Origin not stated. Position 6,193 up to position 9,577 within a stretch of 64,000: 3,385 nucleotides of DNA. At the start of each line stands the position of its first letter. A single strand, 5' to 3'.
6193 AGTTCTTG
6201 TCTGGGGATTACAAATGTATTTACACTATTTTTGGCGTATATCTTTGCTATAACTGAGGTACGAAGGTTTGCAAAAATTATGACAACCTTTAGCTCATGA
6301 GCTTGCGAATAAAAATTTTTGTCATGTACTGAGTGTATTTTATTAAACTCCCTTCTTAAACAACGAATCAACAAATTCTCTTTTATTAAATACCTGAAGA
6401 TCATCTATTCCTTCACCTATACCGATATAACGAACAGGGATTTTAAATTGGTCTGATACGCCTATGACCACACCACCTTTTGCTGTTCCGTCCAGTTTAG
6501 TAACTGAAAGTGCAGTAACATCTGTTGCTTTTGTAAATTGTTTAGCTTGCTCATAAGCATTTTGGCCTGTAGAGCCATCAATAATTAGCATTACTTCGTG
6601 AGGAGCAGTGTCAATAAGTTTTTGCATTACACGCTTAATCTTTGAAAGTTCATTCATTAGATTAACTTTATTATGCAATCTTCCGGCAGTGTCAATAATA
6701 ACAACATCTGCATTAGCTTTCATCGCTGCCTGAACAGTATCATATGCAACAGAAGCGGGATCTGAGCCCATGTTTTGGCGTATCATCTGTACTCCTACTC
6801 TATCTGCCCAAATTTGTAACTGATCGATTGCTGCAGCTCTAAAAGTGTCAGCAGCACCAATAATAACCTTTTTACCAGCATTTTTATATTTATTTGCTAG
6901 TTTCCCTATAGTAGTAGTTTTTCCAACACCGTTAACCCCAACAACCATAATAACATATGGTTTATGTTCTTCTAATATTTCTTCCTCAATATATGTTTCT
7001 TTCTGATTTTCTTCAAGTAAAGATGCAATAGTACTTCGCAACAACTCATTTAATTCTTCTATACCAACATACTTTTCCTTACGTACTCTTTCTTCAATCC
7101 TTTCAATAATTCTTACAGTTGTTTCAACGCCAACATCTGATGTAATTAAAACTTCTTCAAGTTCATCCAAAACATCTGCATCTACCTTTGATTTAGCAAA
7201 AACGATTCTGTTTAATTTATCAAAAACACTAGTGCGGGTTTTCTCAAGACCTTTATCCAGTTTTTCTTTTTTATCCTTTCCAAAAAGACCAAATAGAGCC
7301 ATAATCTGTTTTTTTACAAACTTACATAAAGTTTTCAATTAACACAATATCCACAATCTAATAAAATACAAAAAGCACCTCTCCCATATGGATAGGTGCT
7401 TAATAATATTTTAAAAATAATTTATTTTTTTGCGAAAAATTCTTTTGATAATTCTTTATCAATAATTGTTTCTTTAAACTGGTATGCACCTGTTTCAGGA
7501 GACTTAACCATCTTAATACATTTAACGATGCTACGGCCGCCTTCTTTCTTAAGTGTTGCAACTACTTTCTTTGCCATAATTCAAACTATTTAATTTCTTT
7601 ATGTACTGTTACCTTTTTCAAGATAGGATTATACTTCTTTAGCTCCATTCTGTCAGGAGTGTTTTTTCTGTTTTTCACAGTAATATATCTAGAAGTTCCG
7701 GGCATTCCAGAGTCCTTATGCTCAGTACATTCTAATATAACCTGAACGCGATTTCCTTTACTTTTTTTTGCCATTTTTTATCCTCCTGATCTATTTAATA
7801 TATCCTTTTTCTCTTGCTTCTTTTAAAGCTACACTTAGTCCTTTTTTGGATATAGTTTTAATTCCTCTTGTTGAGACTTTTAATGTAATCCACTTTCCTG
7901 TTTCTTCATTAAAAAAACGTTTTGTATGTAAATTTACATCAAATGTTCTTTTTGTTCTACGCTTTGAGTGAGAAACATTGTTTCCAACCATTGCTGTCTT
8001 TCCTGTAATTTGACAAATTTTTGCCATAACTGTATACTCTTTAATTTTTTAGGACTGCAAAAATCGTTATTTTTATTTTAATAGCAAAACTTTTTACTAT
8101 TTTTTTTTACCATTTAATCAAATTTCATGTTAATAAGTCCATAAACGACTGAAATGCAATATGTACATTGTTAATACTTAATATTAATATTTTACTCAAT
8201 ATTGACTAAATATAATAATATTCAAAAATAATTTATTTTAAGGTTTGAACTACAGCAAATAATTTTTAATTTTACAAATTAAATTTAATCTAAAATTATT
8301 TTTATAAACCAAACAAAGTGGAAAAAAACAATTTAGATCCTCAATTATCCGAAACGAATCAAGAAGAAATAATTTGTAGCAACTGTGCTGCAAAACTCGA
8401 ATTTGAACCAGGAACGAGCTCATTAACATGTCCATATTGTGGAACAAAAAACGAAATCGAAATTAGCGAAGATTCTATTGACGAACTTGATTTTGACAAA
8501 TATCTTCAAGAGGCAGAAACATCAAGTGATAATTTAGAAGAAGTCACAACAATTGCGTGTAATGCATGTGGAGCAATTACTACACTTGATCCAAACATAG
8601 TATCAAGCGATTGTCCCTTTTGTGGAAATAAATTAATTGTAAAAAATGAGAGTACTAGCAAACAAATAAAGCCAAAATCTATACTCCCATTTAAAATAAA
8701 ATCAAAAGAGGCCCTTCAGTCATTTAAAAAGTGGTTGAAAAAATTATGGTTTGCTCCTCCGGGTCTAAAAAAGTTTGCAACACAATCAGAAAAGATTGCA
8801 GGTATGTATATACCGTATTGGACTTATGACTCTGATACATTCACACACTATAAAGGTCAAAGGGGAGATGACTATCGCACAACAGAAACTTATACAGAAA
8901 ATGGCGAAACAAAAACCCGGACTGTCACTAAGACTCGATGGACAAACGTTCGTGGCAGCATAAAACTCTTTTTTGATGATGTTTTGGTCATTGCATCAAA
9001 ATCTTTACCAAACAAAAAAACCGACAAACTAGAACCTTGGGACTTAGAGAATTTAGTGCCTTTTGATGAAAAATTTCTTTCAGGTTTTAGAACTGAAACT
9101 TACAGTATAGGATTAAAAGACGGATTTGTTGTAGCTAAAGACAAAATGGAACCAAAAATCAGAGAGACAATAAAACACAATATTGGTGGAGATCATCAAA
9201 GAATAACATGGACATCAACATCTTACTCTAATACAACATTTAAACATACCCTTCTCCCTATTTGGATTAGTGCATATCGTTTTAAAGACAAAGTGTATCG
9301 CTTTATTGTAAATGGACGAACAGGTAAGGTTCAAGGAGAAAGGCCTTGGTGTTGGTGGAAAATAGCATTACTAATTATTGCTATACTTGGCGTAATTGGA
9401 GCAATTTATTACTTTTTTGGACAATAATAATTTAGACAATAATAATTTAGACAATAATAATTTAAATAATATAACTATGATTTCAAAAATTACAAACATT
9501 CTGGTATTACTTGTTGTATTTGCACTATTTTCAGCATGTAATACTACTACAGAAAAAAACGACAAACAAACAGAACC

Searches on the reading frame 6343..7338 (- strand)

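Call 43: search_protein_families(library=pfam, proteins=[window:6343-7338:-], max_evalue=0.0001)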
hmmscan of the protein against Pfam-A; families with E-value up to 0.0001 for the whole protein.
window:6343-7338:- (331 aa): 7 families
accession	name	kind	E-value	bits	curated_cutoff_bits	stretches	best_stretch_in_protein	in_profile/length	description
PF00448.28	SRP54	-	2.9e-76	255.9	22.7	1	127-327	1-195/196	SRP54-type protein, GTPase domain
PF02881.24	SRP54_N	-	3.3e-12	46.9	22.4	1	40-101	3-72/75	SRP54-type protein, helical bundle domain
PF13604.12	AAA_30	-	5.1e-07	30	27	1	121-224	13-103/191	AAA domain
PF13401.12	AAA_22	-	9.2e-07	29.7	27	1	126-237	4-110/130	AAA domain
PF00005.33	ABC_tran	-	1.3e-05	26.2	25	1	129-233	13-111/137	ABC transporter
PF06414.18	Zeta_toxin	-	2.7e-05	24.1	22.3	1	121-218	10-103/199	Zeta toxin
PF13191.12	AAA_16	-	5.8e-05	24.1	32.6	0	124-254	21-139/167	AAA ATPase domain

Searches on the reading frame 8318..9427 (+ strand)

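Call 43: search_protein_families(library=pfam, proteins=[window:8318-9427:+], max_evalue=0.0001)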
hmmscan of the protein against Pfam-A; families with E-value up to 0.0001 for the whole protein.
window:8318-9427:+ (369 aa): 2 families
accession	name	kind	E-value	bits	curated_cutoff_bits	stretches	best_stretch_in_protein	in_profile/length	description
PF23548.1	Zn_ribbon_FGT1_2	-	1.5e-05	24.9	27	0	79-110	3-34/35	FORGETTER1 second zinc ribbon domain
PF14354.12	Lar_restr_allev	-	8.6e-05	23.1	28.6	0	36-86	4-33/58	Restriction alleviation protein Lar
